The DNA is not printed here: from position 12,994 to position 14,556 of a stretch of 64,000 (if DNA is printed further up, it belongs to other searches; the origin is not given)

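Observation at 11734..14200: Lytic transglycosylase and SGNH esterase fused in one secreted polypeptide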

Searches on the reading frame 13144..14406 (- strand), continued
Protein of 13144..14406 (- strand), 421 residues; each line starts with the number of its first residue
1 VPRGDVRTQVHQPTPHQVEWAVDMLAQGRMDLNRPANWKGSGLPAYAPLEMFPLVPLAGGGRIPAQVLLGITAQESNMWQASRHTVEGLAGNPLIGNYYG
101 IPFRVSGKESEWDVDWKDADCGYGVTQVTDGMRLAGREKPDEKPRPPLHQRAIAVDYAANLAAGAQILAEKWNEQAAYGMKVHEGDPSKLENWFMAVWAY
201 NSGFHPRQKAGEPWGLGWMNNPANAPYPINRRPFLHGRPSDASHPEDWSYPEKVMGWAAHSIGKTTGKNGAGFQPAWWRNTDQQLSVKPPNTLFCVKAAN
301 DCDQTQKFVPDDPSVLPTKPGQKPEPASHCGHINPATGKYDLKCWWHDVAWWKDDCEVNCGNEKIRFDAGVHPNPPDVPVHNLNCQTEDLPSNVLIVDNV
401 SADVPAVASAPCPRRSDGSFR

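Call 80: fold_search(model_id=the predicted structure, library=pdb)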
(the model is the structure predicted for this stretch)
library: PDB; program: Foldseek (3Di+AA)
matches with E <= 10: 126; with E <= 0.001: 0
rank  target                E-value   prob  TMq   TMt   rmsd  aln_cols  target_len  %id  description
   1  4cfo_A                8.4e-02  0.60  0.18  0.22  10.9       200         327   14  Structure of Lytic Transglycosylase MltC from Escherichia coli in complex with tetrasaccharide at 2.9 A resolution. (released 2014-07-23)
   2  5ohu                  9.5e-02  0.60  0.18  0.13   8.4       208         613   15  The X-ray Structure of Lytic Transglycosylase Slt from Pseudomonas aeruginosa (released 2018-04-18)
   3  4c5f_A                9.5e-02  0.51  0.17  0.21  10.4       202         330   14  Structure of Lytic Transglycosylase MltC from Escherichia coli at 2.3 A resolution. (released 2014-07-23)
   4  5o2n_A                1.2e-01  0.63  0.18  0.14   7.9       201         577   16  Lytic transglycosylase in action (released 2018-03-14)
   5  6fpn                  1.6e-01  0.63  0.19  0.14   7.9       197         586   16  Lytic transglycosylase in action (released 2018-03-14)
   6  6fbt_A                1.9e-01  0.41  0.18  0.13   9.5       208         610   14  The X-ray Structure of Lytic Transglycosylase Slt from Pseudomonas aeruginosa in complex with the reaction product NAG (released 2018-04-18)
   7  5o1j_A                2.4e-01  0.51  0.18  0.14   8.4       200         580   16  Lytic transglycosylase in action (released 2018-03-14)
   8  6g1g_A                3.6e-01  0.41  0.21  0.39   9.4       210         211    8  GH124 cellulase from Ruminiclostridium thermocellum in complex with Mn and cellotriose (released 2018-08-15)
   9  5mpq                  3.6e-01  0.38  0.18  0.14   8.3       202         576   16  Bulgecin A: The key to a broad-spectrum inhibitor that targets lytic transglycosylases (released 2017-03-29)
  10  6fcq                  4.1e-01  0.28  0.18  0.13   8.1       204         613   15  The X-ray Structure of Lytic Transglycosylase Slt inactive mutant E503Q from Pseudomonas aeruginosa in complex with Bulg (released 2018-04-18)
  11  3bkh                  4.9e-01  0.33  0.17  0.25   7.7       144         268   13  Crystal structure of the bacteriophage phiKZ lytic transglycosylase, gp144 (released 2008-01-08)
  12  2xqo_A                6.3e-01  0.30  0.21  0.39   8.9       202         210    7  CtCel124: a cellulase from Clostridium thermocellum (released 2011-03-02)
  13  4pj2_C                8.1e-01  0.28  0.16  0.48   7.2       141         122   10  Crystal structure of Aeromonas hydrophila PliI in complex with Meretrix lusoria lysozyme (released 2015-02-11)
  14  1qte                  9.7e-01  0.28  0.15  0.11   7.6       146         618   12  CRYSTAL STRUCTURE OF THE 70 KDA SOLUBLE LYTIC TRANSGLYCOSYLASE SLT70 FROM ESCHERICHIA COLI AT 1.90 A RESOLUTION IN COMPL (released 1999-08-31)
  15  4hpe_D                1.0e+00  0.30  0.14  0.20   7.2       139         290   14  Crystal structure of a putative cell wall hydrolase (CD630_03720) from Clostridium difficile 630 at 2.38 A resolution (released 2012-11-28)
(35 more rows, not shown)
